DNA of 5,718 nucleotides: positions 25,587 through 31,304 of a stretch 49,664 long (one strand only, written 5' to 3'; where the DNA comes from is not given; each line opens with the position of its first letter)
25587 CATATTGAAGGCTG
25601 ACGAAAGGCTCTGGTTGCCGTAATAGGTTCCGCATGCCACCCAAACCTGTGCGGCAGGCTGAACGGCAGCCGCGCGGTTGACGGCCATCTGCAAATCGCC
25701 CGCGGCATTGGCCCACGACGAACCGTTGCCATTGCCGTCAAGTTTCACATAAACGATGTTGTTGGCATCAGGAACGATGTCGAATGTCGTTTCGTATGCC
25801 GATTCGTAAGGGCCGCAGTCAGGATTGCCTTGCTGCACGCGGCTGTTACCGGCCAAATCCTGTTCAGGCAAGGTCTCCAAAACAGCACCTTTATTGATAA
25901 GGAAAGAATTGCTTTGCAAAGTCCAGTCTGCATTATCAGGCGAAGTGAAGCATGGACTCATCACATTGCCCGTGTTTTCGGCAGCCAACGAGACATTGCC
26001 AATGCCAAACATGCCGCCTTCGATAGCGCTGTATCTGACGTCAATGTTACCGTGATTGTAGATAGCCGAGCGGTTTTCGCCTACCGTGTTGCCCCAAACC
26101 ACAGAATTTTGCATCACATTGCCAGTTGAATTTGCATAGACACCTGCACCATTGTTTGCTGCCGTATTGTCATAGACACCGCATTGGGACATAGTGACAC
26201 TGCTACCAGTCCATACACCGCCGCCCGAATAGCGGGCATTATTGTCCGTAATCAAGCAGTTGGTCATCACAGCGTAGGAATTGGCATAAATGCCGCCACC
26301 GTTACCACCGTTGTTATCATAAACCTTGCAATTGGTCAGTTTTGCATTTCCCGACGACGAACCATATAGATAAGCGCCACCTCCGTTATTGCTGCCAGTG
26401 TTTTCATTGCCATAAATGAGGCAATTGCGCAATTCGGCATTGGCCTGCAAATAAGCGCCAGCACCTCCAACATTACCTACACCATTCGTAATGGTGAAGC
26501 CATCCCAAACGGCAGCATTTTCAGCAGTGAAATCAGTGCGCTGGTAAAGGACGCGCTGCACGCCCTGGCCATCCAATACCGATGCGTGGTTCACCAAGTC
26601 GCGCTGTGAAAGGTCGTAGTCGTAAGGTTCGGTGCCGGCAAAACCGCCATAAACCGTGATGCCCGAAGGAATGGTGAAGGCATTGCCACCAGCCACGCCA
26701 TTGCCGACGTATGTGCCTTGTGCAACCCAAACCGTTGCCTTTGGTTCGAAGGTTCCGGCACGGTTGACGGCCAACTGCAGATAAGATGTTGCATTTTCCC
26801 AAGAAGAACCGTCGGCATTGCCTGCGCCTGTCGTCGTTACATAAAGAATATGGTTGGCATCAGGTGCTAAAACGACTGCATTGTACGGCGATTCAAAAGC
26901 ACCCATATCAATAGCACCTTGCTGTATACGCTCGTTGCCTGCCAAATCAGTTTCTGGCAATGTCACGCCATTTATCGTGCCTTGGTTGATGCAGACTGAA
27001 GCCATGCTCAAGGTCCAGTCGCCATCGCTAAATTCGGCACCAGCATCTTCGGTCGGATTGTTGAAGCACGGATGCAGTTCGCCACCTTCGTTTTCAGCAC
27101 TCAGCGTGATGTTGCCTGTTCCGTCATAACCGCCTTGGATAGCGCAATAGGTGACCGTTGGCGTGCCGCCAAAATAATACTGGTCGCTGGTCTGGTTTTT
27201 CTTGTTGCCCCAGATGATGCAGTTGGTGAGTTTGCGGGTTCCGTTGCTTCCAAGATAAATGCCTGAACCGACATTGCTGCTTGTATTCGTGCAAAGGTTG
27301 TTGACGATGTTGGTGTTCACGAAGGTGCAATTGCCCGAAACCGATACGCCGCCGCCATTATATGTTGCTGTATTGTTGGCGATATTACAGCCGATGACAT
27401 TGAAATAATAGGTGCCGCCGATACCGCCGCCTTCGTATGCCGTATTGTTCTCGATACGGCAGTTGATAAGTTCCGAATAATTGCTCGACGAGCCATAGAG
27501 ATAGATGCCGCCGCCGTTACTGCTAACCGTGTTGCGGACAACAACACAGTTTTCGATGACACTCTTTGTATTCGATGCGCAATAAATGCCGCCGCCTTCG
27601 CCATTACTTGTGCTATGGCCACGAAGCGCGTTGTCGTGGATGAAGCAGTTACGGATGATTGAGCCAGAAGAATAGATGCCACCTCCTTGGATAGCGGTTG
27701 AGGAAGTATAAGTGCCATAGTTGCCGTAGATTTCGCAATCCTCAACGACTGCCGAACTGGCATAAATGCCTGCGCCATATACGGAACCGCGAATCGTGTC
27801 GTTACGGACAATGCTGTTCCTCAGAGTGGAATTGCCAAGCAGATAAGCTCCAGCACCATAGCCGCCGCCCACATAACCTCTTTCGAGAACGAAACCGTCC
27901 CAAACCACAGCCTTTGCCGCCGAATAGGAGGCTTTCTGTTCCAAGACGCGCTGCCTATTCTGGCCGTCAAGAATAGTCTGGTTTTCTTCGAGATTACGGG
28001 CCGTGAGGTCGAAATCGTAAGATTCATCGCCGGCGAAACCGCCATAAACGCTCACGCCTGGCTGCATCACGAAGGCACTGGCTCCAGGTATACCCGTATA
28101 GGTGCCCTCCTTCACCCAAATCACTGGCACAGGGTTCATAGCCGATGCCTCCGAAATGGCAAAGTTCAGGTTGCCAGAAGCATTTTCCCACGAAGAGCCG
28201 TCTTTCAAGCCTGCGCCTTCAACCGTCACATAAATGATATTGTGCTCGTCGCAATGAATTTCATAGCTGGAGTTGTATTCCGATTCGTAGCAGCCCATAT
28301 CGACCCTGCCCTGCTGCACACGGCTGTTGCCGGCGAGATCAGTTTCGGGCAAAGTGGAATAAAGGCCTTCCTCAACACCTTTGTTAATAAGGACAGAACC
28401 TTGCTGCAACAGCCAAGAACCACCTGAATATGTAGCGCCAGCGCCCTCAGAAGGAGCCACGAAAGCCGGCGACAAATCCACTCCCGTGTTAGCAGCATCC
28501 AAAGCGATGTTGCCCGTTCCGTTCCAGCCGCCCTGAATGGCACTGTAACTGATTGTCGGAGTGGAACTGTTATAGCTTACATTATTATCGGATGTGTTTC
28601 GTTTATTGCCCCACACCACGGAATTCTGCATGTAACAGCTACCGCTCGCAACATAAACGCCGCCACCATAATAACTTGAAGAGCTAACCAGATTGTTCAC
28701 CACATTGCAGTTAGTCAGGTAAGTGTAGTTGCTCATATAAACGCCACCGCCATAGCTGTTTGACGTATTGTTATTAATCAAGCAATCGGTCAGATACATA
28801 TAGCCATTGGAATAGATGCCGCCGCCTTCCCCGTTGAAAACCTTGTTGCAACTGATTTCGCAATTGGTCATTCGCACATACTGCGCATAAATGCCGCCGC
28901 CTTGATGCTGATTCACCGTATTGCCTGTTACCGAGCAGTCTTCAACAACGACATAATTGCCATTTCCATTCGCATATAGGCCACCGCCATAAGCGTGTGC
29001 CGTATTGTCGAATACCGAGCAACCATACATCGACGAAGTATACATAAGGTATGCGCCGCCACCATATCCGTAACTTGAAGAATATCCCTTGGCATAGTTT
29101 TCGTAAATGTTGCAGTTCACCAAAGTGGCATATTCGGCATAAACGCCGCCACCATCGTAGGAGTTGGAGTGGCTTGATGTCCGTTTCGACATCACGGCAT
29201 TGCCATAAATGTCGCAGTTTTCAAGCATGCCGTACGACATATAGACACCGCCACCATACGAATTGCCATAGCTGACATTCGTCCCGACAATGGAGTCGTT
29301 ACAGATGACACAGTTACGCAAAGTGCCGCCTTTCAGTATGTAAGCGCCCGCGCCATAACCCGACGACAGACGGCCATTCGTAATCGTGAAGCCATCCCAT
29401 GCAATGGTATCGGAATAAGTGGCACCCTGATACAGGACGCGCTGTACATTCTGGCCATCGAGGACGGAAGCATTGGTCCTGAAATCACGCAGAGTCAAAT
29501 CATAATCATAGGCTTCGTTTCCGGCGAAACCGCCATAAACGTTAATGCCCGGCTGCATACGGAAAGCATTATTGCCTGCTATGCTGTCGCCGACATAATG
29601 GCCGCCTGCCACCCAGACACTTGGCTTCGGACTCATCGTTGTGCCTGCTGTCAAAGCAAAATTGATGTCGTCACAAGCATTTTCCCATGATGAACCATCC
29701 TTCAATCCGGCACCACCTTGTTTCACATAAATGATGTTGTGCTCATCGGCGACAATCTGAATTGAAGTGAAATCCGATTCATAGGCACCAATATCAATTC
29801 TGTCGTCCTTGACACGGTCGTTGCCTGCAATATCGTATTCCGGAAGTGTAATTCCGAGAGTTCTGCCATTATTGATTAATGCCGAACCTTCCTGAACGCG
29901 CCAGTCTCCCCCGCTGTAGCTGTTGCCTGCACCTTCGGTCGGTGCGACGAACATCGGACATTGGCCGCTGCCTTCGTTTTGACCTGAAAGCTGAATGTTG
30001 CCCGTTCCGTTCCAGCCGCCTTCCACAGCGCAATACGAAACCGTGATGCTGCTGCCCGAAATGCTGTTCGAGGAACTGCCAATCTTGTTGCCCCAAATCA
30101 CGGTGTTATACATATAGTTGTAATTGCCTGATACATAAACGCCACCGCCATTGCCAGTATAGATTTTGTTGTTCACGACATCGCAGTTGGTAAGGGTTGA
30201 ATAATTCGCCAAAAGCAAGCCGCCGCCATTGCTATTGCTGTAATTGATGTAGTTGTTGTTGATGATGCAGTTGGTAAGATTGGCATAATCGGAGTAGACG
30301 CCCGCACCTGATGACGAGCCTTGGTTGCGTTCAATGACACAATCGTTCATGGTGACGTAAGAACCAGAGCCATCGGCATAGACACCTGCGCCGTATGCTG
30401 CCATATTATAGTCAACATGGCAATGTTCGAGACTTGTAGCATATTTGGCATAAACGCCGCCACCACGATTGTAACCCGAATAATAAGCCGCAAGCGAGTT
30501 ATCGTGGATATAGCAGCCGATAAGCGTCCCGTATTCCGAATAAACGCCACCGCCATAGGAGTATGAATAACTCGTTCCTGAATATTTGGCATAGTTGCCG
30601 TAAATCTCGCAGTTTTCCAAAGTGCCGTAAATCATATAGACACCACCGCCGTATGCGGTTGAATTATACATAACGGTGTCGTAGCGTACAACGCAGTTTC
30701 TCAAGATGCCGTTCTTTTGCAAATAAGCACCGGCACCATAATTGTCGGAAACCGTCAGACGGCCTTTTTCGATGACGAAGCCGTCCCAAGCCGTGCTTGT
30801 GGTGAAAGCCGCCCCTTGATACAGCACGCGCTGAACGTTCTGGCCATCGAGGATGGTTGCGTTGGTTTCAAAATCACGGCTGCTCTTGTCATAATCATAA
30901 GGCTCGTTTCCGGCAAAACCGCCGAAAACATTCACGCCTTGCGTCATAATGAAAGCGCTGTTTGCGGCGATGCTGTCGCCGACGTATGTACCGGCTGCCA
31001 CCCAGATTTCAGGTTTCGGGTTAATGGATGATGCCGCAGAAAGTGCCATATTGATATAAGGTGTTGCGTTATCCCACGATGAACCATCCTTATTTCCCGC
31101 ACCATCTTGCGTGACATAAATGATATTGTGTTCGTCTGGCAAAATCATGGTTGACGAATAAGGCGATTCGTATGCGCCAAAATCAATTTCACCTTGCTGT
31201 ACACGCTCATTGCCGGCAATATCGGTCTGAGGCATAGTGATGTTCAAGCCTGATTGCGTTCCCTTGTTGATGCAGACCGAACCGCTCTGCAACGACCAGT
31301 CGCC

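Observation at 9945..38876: A 28.9-kb single gene encoding a ~1-MDa, 9,643-aa modular surface protein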

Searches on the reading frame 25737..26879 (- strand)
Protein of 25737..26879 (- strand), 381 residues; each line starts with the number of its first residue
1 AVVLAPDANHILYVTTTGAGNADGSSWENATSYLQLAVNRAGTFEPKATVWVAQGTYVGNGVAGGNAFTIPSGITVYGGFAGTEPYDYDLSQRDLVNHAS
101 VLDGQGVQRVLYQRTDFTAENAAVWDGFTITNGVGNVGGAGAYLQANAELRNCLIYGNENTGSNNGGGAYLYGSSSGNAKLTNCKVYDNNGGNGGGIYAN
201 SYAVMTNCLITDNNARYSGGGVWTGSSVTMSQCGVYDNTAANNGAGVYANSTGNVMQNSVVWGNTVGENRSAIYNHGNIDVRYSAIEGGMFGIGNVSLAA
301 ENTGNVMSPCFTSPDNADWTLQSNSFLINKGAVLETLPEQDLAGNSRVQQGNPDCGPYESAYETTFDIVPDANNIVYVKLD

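Call 7: search_protein_families(library=pfam, max_evalue=0.01, proteins=[window:25737-26879:-])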
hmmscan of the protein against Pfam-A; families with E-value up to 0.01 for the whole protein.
window:25737-26879:- (381 aa): 0 families

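Call 8: search_protein_families(library=ncbifam, max_evalue=0.01, proteins=[window:25737-26879:-])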
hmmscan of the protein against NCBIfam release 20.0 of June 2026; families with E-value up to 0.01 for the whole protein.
window:25737-26879:- (381 aa): 1 family
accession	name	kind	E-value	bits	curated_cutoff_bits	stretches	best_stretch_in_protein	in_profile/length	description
NF041518.1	choice_anch_Q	domain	2.1e-05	24.7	25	1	320-360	18-57/58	choice-of-anchor Q domain-containing protein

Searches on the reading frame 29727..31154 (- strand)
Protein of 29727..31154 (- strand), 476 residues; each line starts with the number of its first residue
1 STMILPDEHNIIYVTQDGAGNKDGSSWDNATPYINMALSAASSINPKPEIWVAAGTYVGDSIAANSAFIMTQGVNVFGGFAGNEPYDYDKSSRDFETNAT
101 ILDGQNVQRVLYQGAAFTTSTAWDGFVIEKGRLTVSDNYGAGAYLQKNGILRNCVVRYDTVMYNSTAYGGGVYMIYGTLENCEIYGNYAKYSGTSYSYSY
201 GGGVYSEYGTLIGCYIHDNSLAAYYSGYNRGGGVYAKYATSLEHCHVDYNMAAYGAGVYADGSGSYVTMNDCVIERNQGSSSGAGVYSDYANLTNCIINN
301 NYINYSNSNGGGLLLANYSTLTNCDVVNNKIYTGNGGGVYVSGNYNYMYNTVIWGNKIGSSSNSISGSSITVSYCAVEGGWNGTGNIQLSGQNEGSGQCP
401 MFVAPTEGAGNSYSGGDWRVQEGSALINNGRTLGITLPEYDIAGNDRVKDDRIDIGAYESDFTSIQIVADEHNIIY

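Call 7: search_protein_families(library=pfam, max_evalue=0.01, proteins=[window:29727-31154:-])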
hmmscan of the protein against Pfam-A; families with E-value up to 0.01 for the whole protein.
window:29727-31154:- (476 aa): 1 family
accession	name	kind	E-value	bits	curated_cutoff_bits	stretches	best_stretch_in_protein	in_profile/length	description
PF13229.12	Beta_helix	-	9.4e-11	42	25.9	1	164-325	21-157/158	Right handed beta helix region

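Call 8: search_protein_families(library=ncbifam, max_evalue=0.01, proteins=[window:29727-31154:-])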
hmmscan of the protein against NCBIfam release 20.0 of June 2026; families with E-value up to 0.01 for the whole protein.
window:29727-31154:- (476 aa): 1 family
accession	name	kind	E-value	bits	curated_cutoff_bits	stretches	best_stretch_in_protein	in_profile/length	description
NF041518.1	choice_anch_Q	domain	5.8e-08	32.9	25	1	419-460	18-57/58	choice-of-anchor Q domain-containing protein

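Call 32: predict_structure(alignment_id=A1)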
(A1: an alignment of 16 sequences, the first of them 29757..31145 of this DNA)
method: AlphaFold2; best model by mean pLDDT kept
length: 463 residues; sequences in the alignment: 16
mean_pLDDT: 83.8   pTM: 0.85
mean pLDDT of the five models: 83.8, 83.4, 82.6, 81.2, 80.9
residues with pLDDT >= 90: 267; 70-90: 114; 50-70: 21; < 50: 61
segments of 3 or more residues with pLDDT < 50: 390-434, 437-442, 456-463
pLDDT, mean of each block of 10 residues (from residue 1): 97 97 97 97 97 93 94 97 92 93 95 97 96 83 98 94 86 98 89 82 97 94 85 97 95 95 92 93 95 89 89 92 88 90 88 82 89 83 67 39 36 34 43 45 51 48 31
secondary structure, 60 per line:
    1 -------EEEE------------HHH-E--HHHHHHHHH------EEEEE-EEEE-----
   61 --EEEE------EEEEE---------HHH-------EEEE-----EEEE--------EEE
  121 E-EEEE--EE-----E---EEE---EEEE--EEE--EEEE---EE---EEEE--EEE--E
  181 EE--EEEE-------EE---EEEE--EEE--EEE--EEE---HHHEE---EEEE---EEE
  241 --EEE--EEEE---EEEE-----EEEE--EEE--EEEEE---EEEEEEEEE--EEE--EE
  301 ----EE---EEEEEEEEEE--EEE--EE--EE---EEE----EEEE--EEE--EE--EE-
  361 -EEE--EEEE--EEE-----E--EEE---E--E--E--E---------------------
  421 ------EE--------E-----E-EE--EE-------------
elements in order: E8-11 H31-39 E46-50 E52-55 E63-66 E73-77 E97-100 E106-109 E118-121 E123-126 E140-142 E146-149 E152-154 E157-160 E169-172 E175-177 E180-182 E185-188 E201-204 E207-209 E212-214 E217-219 E231-234 E238-240 E243-245 E248-251 E255-258 E264-267 E270-272 E275-279 E283-291 E294-296 E310-319 E322-324 E336-338 E343-346 E349-351 E362-364 E367-370 E373-375 E384-386

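Call 36: fold_search(model_id=the predicted structure, library=pdb)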
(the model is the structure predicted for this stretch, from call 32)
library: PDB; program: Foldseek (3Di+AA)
matches with E <= 10: 466; with E <= 0.001: 11
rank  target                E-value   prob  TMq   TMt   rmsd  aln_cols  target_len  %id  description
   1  5gqc_D                1.7e-06  1.00  0.34  0.29  12.8       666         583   15  Crystal structure of lacto-N-biosidase LnbX from Bifidobacterium longum subsp. longum, ligand-free form (released 2017-04-19)
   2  5gqc_A                3.0e-06  1.00  0.35  0.29  12.5       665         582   13  Crystal structure of lacto-N-biosidase LnbX from Bifidobacterium longum subsp. longum, ligand-free form (released 2017-04-19)
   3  7v6i_A                3.3e-06  1.00  0.34  0.28  13.7       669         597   12  Crystal structure of lacto-N-biosidase BsaX from Bifidobacterium saguini, lacto-N-biose complex (released 2022-02-09)
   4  1ru4                  3.9e-06  1.00  0.40  0.45  10.5       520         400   15  Crystal structure of pectate lyase Pel9A (released 2004-04-13)
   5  6k0v_A                3.8e-04  0.99  0.30  0.26  13.9       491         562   14  Catalytic domain of GH87 alpha-1,3-glucanase D1069A in complex with tetrasaccharides (released 2019-12-25)
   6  9cdu_C                4.4e-04  1.00  0.38  0.40  10.2       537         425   12  Crystal Structure of Rhombotarget A-peptide Complex (released 2025-07-02)
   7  5olr_A                5.8e-04  1.00  0.38  0.41  11.1       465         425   13  Rhamnogalacturonan lyase (released 2017-11-29)
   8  6nw9_C                5.8e-04  0.85  0.22  0.18  14.1       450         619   11  CRYSTAL STRUCTURE OF A TAILSPIKE PROTEIN 3 (TSP3, ORF212) FROM ESCHERICHIA COLI O157:H7 BACTERIOPHAGE CBA120 (released 2019-06-05)
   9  9cdv_A                6.0e-04  1.00  0.38  0.39  11.2       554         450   13  Crystal Structure of Rhombotarget A (released 2025-07-02)
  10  4mr0_A                6.9e-04  0.95  0.23  0.23  14.7       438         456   10  Crystal structure of PfbA, a surface adhesin of Streptococcus pneumoniae (released 2014-02-05)
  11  6nw9_B                9.1e-04  0.77  0.21  0.17  15.2       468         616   11  CRYSTAL STRUCTURE OF A TAILSPIKE PROTEIN 3 (TSP3, ORF212) FROM ESCHERICHIA COLI O157:H7 BACTERIOPHAGE CBA120 (released 2019-06-05)
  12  9cdu_A                1.1e-03  1.00  0.39  0.41  11.6       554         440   13  Crystal Structure of Rhombotarget A-peptide Complex (released 2025-07-02)
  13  5zky                  1.2e-03  0.99  0.31  0.34  13.7       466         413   11  Crystal structure of DFA-IIIase from Arthrobacter chlorophenolicus A6 without its lid (released 2018-12-19)
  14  5olr_C                1.4e-03  1.00  0.38  0.40  10.4       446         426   14  Rhamnogalacturonan lyase (released 2017-11-29)
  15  3vst_A                1.7e-03  1.00  0.36  0.28  14.2       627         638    9  The complex structure of XylC with Tris (released 2013-02-27)
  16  9cdv_B                1.7e-03  0.99  0.35  0.37  11.6       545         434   12  Crystal Structure of Rhombotarget A (released 2025-07-02)
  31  4mr0_B                3.3e-03  0.97  0.31  0.31  12.7       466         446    9  Crystal structure of PfbA, a surface adhesin of Streptococcus pneumoniae (released 2014-02-05)
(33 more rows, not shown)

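Call 45: search_protein_representatives(alignment_id=A1)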
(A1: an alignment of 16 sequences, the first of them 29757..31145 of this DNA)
Query: 16 sequences, 461 profile positions. Proteins with E-value up to 0.001 (for the whole library): 188264; up to 1e-10: 112466; up to 1e-30: 33506. The best 150 are listed.
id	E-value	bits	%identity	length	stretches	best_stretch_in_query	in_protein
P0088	0.0e+00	4211.0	-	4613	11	1-460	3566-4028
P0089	0.0e+00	3595.8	-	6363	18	41-459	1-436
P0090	0.0e+00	3479.6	-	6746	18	2-459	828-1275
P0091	0.0e+00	2672.7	-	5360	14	4-456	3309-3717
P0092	0.0e+00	2575.9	-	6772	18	5-458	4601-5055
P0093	0.0e+00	2521.0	-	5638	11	4-455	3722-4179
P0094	0.0e+00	2161.6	-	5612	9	6-458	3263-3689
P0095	0.0e+00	2059.9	-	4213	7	5-458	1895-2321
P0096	0.0e+00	2008.7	-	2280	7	5-459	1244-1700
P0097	0.0e+00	1909.0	-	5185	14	5-184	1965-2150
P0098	0.0e+00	1835.0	-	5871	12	4-216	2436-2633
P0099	0.0e+00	1784.7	-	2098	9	7-458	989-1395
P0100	0.0e+00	1779.4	-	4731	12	8-458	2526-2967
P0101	0.0e+00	1746.3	-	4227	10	3-457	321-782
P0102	0.0e+00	1683.8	-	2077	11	7-427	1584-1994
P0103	0.0e+00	1664.3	-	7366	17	11-456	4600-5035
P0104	0.0e+00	1656.0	-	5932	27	9-455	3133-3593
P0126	0.0e+00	1250.1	-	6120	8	3-457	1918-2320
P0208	5.3e-236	800.3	-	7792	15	4-454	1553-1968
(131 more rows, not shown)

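Call 46: list_cluster_members(proteins=[P0088, P0089, P0090, P0091, P0092, P0093, P0094, P0103, P0104, P0208])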
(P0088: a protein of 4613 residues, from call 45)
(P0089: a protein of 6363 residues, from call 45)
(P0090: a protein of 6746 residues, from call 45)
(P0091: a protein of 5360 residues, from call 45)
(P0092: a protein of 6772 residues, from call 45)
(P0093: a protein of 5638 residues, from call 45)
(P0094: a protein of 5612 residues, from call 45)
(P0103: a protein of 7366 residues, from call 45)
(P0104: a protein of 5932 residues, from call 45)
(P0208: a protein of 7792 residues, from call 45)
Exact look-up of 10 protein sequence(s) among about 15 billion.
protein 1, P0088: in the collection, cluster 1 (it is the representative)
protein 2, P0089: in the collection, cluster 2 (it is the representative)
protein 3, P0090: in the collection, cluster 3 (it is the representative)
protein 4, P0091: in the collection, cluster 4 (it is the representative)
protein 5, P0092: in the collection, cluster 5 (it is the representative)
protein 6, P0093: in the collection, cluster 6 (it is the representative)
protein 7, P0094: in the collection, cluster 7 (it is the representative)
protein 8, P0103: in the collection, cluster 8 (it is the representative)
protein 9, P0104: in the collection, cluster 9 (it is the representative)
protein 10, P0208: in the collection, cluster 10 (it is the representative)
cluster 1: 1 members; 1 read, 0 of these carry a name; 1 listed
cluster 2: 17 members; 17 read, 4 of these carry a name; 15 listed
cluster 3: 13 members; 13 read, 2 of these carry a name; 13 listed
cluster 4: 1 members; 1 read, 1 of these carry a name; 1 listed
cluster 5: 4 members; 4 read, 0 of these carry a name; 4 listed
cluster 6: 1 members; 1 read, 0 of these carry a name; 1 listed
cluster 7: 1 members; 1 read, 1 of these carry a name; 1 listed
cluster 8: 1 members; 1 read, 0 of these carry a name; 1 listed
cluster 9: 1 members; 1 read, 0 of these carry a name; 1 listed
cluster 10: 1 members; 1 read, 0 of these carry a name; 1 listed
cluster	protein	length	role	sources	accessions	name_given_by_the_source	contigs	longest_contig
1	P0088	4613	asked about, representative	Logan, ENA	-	-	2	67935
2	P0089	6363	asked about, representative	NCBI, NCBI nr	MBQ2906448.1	MAG: right-handed parallel beta-helix repeat-containing protein [Bacteroidales bacterium] | right-handed parallel beta-helix repeat-containing protein [Bacteroidales bacterium]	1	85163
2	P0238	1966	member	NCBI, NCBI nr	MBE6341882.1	MAG: right-handed parallel beta-helix repeat-containing protein, partial ... | right-handed parallel beta-helix repeat-containing protein [Lentimicrobiaceae bacterium]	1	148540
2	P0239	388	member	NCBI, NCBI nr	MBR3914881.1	MAG: hypothetical protein IKJ64_04080, partial [Bacteroidales bacterium] | hypothetical protein [Bacteroidales bacterium]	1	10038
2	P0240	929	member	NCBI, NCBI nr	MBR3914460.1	MAG: hypothetical protein IKJ64_01935, partial [Bacteroidales bacterium] | hypothetical protein [Bacteroidales bacterium]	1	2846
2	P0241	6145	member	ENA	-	-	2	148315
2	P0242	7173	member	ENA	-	-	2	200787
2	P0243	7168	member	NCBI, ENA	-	-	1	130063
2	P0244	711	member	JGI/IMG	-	-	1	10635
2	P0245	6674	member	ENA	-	-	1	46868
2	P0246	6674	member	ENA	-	-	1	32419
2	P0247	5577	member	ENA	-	-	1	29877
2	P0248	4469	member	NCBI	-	-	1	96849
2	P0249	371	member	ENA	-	-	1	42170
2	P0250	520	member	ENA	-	-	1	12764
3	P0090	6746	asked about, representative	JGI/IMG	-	-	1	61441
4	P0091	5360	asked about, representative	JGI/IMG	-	hypothetical protein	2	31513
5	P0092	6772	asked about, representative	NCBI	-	-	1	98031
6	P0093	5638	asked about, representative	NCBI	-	-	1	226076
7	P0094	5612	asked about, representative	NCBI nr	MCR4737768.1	choice-of-anchor J domain-containing protein [Bacteroidales bacterium]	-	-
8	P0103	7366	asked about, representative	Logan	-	-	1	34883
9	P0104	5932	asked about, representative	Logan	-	-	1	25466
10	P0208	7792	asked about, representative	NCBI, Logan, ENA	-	-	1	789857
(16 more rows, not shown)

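Call 66: list_cluster_members(proteins=[P0126])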
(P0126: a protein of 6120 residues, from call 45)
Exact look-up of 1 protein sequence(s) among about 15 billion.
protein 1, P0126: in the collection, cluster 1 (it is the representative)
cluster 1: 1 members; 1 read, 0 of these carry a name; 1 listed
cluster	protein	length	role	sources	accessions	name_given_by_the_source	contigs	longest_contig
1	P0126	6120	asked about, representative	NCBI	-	-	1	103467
